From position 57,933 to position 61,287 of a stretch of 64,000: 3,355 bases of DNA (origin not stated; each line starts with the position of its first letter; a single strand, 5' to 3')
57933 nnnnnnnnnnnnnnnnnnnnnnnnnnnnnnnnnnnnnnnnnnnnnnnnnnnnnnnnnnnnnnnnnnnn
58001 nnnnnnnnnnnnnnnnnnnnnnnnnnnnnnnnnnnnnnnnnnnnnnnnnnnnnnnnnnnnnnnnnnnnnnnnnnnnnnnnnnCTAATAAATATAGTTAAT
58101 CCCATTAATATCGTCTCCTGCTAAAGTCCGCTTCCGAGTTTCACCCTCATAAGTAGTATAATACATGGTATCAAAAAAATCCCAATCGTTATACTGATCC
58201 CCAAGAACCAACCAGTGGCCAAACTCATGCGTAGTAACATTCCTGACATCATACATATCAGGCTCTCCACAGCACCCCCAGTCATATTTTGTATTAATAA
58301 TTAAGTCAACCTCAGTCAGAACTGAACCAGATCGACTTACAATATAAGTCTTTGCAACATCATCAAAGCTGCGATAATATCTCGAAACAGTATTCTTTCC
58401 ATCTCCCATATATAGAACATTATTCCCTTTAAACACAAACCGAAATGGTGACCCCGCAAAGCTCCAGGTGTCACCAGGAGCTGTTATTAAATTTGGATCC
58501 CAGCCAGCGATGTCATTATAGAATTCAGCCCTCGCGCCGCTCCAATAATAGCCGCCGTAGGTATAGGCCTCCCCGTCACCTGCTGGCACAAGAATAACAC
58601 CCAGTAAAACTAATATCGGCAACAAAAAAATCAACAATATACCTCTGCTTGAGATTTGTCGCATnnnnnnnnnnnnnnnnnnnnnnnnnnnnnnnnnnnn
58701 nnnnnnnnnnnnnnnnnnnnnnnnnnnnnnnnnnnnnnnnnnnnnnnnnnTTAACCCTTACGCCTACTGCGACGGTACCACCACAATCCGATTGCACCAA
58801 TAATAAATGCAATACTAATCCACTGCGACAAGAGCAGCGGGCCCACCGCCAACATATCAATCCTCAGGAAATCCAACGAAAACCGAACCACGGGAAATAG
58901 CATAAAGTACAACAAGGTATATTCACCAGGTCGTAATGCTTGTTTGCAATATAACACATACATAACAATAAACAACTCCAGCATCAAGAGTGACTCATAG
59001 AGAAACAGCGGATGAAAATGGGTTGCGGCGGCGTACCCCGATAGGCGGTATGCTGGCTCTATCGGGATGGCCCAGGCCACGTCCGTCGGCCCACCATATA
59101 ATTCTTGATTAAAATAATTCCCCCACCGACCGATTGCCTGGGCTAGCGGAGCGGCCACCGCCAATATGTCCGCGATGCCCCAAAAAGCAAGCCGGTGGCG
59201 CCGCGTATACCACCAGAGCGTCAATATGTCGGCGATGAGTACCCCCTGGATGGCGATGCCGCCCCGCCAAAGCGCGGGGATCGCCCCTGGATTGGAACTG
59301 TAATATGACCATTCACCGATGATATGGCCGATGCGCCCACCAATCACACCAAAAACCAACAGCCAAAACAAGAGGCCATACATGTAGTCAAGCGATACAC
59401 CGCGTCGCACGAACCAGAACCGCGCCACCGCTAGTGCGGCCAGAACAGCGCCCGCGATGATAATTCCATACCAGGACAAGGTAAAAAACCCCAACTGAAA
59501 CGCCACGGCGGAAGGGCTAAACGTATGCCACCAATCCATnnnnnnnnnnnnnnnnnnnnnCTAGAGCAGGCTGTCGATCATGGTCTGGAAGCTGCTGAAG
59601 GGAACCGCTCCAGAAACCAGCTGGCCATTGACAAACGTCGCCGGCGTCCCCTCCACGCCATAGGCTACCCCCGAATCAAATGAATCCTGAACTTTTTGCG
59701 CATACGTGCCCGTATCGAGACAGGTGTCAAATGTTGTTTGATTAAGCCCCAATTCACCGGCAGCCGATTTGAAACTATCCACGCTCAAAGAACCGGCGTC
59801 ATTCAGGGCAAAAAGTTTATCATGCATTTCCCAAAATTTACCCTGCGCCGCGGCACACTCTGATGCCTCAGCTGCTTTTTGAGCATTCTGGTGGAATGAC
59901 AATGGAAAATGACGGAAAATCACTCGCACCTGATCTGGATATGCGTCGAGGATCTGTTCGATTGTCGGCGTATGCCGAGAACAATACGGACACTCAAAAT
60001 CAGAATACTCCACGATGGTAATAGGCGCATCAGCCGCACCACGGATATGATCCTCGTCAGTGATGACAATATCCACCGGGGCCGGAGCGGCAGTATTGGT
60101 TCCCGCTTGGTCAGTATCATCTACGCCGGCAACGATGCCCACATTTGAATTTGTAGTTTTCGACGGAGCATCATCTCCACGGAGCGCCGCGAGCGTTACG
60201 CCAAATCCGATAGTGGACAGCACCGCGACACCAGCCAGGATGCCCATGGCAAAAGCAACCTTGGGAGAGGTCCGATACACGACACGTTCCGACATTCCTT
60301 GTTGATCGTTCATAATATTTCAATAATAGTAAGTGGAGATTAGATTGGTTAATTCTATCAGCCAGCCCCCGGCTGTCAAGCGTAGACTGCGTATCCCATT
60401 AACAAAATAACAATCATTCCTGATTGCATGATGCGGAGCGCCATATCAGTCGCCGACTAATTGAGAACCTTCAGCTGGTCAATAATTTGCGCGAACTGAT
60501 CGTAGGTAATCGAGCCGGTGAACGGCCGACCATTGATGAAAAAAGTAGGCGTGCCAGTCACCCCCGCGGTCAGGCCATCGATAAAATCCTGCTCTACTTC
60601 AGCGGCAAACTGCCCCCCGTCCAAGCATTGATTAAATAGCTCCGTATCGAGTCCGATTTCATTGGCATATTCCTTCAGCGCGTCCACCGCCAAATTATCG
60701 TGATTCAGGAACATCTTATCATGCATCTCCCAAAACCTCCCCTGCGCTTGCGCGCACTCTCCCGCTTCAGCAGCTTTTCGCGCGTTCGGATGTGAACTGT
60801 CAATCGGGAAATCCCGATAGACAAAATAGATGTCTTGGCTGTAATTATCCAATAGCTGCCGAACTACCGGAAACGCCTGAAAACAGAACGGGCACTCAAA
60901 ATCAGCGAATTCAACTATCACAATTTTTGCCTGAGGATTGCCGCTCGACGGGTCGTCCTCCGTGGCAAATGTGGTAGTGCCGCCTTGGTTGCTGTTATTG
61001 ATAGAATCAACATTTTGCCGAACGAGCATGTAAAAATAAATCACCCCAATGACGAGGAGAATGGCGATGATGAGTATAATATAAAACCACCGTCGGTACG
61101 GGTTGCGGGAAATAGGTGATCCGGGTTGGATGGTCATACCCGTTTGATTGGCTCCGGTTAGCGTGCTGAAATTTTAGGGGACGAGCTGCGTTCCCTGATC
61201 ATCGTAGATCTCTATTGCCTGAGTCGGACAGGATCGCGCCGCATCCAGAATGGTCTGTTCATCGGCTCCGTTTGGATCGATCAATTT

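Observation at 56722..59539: lgt split/duplicated around a low-GC island: 197-bp perfectly identical cores flank a metzincin-like protease gene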

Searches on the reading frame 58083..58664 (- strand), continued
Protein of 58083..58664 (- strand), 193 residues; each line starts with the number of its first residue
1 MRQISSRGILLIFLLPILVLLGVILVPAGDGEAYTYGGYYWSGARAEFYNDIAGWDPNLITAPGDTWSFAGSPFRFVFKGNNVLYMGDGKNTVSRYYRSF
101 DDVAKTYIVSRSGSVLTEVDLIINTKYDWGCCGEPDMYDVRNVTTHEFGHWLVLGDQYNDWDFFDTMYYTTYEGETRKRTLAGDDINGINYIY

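Call 41: find_related_loci(query=A2, collection=viral_contigs, flank=6000)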
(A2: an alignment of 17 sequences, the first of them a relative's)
Query A2 (193 aa) in viral_contigs; peptide patterns used: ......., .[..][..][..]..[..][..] (x = any residue, [..] = any of these).
34 stretches matched a pattern, but none encodes a relative of the query by tblastn (E <= 1e-3).

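Call 51: search_solved_structures(query=A4, max_evalue=1)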
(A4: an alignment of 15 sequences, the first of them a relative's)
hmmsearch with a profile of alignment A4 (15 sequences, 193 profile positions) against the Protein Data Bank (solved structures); distinct sequences matched with E-value up to 1: 103 (the best 60 are shown).
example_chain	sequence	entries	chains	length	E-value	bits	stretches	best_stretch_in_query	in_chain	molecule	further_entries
1l6j_A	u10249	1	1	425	1.3e-06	31.6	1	120-193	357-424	Matrix metalloproteinase-9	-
1a85_A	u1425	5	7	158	3.3e-06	30.3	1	120-193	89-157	MMP-8 | Matrix Metalloproteinase 8 | Neutrophil collagenase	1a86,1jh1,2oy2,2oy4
3tt4_A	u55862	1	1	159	3.3e-06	30.3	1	120-193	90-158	Neutrophil collagenase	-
1i73_A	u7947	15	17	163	3.5e-06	30.2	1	120-193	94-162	NEUTROPHIL COLLAGENASE | MATRIX METALLO PROTEINASE-8 (MET80 FORM) | Matrix Metalloproteinase 8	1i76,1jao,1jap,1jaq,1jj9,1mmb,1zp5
1mnc_A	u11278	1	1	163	3.5e-06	30.2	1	121-193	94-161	NEUTROPHIL COLLAGENASE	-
1jan_A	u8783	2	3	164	3.6e-06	30.2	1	120-193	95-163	MATRIX METALLO PROTEINASE-8 (PHE79 FORM) | NEUTROPHIL COLLAGENASE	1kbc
1bzs_A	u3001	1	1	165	3.6e-06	30.2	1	120-193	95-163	NEUTROPHIL COLLAGENASE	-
1hv5_A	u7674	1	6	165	4.8e-05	26.5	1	117-193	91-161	STROMELYSIN 3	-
2y6c_A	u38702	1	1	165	8e-05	25.8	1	143-193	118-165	MATRILYSIN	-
1mmp_A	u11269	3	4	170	8.6e-05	25.7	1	143-193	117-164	GELATINASE A | MATRILYSIN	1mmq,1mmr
2ddy_A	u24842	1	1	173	8.9e-05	25.6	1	143-193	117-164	Matrilysin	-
2y6d_A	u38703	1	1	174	9e-05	25.6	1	143-193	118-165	MATRILYSIN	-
1rm8_A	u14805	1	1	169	0.00014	25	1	120-193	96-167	Matrix metalloproteinase-16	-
3ma2_D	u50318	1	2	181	0.00025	24.2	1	119-193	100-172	Matrix metalloproteinase-14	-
1bqq_M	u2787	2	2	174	0.00061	22.9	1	120-193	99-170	MEMBRANE-TYPE MATRIX METALLOPROTEINASE | PROTEIN (MEMBRANE-TYPE MATRIX METALLOPROTEINASE (CDMT1-MMP))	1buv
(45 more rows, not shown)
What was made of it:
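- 58083..58664 (-): Cargo gene 1: secreted or membrane-anchored matrixin-like zinc protease (193 aa). It has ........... and an invariant Met167. Profile hits to MMP-9 and MMP-8 catalytic domains at E about 1e-6 (call 51).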

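Call 56: predict_structure(alignment_id=A4)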
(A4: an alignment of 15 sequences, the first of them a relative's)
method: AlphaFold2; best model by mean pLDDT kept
length: 193 residues; sequences in the alignment: 15
mean_pLDDT: 43.5   pTM: 0.29
mean pLDDT of the five models: 43.5, 42.7, 42.6, 41.1, 39.9
residues with pLDDT >= 90: 1; 70-90: 21; 50-70: 29; < 50: 142
segments of 3 or more residues with pLDDT < 50: 29-84, 91-104, 114-116, 123-159, 164-193
pLDDT, mean of each block of 10 residues (from residue 1): 74 88 66 28 27 32 31 29 49 43 52 51 42 27 33 38 47 37 37 30
secondary structure, 60 per line:
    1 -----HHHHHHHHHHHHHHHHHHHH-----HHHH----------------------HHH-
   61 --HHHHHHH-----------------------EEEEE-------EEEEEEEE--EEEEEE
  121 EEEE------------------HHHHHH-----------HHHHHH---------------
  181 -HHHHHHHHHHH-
elements in order: H6-25 H31-34 H63-69 E93-97 E105-112 E115-124 H143-148 H160-165 H182-192
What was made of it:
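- On Matrixin / metzincin (Pfam PF00413, MEROPS M10): The AF2 model is unusable (pLDDT 43.5, call 56).
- Tried and rejected: The AF2 model of the protease was too poor to use (call 56).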

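Call 61: search_protein_families(library=ncbifam, proteins=[window:58083-58664:-], max_evalue=0.01)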
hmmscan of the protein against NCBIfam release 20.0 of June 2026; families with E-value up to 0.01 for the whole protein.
window:58083-58664:- (193 aa): 2 families
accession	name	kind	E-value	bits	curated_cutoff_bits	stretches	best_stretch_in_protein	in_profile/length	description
NF041905.1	MXAN_2677_2678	equivalog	2.3e-06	26.9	250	1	138-193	182-234/283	myxosortase-dependent metalloprotease, MXAN_2677/MXAN_2678 family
TIGR03296.1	M6dom_TIGR03296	domain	0.0096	15.8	110.8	0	142-159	168-185/286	M6 family metalloprotease domain-containing protein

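Call 81: search_protein_families(library=pfam, proteins=[L007:2136-2786:-], max_evalue=0.01)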
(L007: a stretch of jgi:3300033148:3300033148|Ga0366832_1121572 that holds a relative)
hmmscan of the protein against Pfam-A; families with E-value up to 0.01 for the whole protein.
L007:2136-2786:- (216 aa): 1 family
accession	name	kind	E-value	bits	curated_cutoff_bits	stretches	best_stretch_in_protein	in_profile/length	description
PF14528.11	LAGLIDADG_3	-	1.3e-08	35.4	22.5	1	11-81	2-77/82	LAGLIDADG-like domain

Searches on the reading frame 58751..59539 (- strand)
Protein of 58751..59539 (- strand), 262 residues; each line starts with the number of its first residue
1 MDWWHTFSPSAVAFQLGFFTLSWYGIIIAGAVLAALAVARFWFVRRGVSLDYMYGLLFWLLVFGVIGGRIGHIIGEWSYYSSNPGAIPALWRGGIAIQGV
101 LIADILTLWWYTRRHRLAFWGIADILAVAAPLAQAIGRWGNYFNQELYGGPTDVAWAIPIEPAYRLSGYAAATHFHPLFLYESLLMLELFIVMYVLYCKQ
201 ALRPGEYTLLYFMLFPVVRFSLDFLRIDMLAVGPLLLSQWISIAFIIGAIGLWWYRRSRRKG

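Call 6: search_protein_families(library=pfam, proteins=[window:58751-59539:-], max_evalue=0.01)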
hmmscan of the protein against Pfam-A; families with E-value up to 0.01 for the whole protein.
window:58751-59539:- (262 aa): 1 family
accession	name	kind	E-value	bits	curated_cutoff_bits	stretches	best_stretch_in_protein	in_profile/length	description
PF01790.23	LGT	-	4.4e-61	206.7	24.9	1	12-255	2-240/240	Prolipoprotein diacylglyceryl transferase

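Call 10: find_encoding_contigs(protein=window:58751-59539:-, flank=10000, max_places=10)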
Protein window:58751-59539:- (262 aa): no gene with exactly this product is on record in the collection.

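Call 70: search_solved_structures(query=window:58751-59539:-, max_evalue=0.001, show_alignments=1)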
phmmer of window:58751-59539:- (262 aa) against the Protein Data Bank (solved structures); distinct sequences matched with E-value up to 0.001: 1.
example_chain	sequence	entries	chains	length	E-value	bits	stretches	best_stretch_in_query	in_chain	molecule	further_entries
5azb_A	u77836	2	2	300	3.3e-11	46.9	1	11-260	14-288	Prolipoprotein diacylglyceryl transferase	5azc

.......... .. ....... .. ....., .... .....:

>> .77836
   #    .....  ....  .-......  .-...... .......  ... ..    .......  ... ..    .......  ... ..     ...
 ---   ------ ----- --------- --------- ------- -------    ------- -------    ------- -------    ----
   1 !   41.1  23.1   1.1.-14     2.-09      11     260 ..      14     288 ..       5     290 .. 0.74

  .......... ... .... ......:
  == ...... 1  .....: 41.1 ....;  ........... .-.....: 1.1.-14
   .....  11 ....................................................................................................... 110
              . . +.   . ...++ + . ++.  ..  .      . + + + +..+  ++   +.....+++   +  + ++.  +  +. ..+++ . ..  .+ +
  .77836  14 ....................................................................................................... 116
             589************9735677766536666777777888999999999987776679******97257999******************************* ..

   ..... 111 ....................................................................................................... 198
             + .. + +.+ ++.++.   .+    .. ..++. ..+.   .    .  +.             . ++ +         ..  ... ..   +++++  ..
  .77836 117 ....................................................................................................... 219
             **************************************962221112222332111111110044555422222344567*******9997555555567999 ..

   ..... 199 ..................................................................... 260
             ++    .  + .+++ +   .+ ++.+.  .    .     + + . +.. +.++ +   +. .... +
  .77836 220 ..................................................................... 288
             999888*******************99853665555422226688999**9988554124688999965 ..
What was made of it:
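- On rhs-type 3'-end (tip) displacement by homologous recombination: The gene is lgt (Pfam PF01790, call 6; aligns to E. coli Lgt, call 70).
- On Lgt (prolipoprotein diacylglyceryl transferase, PF01790): The intact gene scores 206.7 bits over profile positions 2-240 (call 6) and aligns to 5azb with both motifs (call 70).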

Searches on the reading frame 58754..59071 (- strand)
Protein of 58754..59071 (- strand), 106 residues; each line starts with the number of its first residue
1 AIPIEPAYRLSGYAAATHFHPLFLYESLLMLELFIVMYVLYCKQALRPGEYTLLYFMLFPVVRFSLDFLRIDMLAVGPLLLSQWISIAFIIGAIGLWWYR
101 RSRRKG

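Call 40: find_related_loci(query=window:58754-59071:-, collection=metagenome_contigs, flank=6000)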
Query seq(106 aa) (106 aa) in metagenome_contigs; peptide patterns used: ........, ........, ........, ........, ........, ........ (x = any residue, [..] = any of these).
587 stretches matched a pattern; 251 encode a relative of the query (tblastn E <= 1e-3); the best 80 are kept; 80 distinct loci.
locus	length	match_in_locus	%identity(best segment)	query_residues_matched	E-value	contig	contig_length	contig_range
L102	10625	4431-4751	40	1-105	3e-21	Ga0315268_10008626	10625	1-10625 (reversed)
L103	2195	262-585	47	1-105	2e-20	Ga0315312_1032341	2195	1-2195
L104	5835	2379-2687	43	1-101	2e-19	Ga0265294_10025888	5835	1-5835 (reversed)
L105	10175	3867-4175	43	1-101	2e-19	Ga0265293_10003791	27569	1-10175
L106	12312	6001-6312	42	1-100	7e-19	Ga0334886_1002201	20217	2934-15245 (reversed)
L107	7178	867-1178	42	1-100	7e-19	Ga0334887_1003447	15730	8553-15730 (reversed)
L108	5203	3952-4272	43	1-105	9e-19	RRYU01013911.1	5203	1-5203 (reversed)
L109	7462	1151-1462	46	4-104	8e-19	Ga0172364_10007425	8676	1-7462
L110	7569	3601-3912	40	1-102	1e-18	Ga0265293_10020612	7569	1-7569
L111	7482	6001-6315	45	1-103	1e-18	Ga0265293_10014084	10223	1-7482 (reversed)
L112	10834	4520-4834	46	1-101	2e-18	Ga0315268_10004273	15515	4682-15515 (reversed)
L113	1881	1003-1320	42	1-103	2e-18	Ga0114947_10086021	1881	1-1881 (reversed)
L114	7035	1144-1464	40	1-105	2e-18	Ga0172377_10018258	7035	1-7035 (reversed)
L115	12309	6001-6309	44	1-101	5e-18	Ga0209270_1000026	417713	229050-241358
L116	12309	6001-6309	44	1-101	5e-18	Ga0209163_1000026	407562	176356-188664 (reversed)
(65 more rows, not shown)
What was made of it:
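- Tried and rejected: The scan with the new lgt tip returned matches at 47% or less (call 40).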

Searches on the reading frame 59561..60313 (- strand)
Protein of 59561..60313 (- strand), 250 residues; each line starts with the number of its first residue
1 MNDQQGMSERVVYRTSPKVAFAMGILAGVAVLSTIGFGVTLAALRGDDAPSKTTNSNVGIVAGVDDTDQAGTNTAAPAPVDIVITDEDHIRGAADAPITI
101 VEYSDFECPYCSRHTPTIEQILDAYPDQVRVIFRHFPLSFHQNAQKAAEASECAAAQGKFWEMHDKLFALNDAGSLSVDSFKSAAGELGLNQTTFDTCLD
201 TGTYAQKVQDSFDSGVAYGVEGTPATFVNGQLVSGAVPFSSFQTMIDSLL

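Call 6: search_protein_families(library=pfam, proteins=[window:59561-60313:-], max_evalue=0.01)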
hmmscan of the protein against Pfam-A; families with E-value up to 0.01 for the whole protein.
window:59561-60313:- (250 aa): 4 families
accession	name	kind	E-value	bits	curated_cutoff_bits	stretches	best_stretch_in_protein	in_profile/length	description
PF13462.12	Thioredoxin_4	-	1.2e-27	97.6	23.2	1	86-247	3-164/165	Thioredoxin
PF01323.26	DSBA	-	1.2e-21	77.8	25.6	1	99-245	1-189/191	DSBA-like thioredoxin domain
PF13098.12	Thioredoxin_2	-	2.7e-06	28.1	27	1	99-245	8-103/104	Thioredoxin-like domain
PF13192.12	Thioredoxin_3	-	0.00028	21.3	24.8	1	206-238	34-66/76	Thioredoxin domain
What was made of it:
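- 59561..60313 (-): DsbA-like thioredoxin-fold gene upstream of lgt. Its last ~190 bp (from 59752) already carry the window-specific donor-type variants. Pfam Thioredoxin_4/DSBA (call 6).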

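Call 39: find_encoding_contigs(protein=window:59561-60313:-, flank=5000, max_places=10)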
Protein window:59561-60313:- (250 aa): no gene with exactly this product is on record in the collection.

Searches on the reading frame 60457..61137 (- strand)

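Call 63: search_protein_families(library=pfam, proteins=[window:60457-61137:-], max_evalue=0.00001)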
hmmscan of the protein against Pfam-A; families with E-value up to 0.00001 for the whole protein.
window:60457-61137:- (226 aa): 2 families
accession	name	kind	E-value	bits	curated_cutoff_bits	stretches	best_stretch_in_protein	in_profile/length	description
PF13462.12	Thioredoxin_4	-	1.2e-30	107.3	23.2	1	59-220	2-164/165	Thioredoxin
PF01323.26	DSBA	-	1.2e-21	77.8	25.6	2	125-219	95-190/191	DSBA-like thioredoxin domain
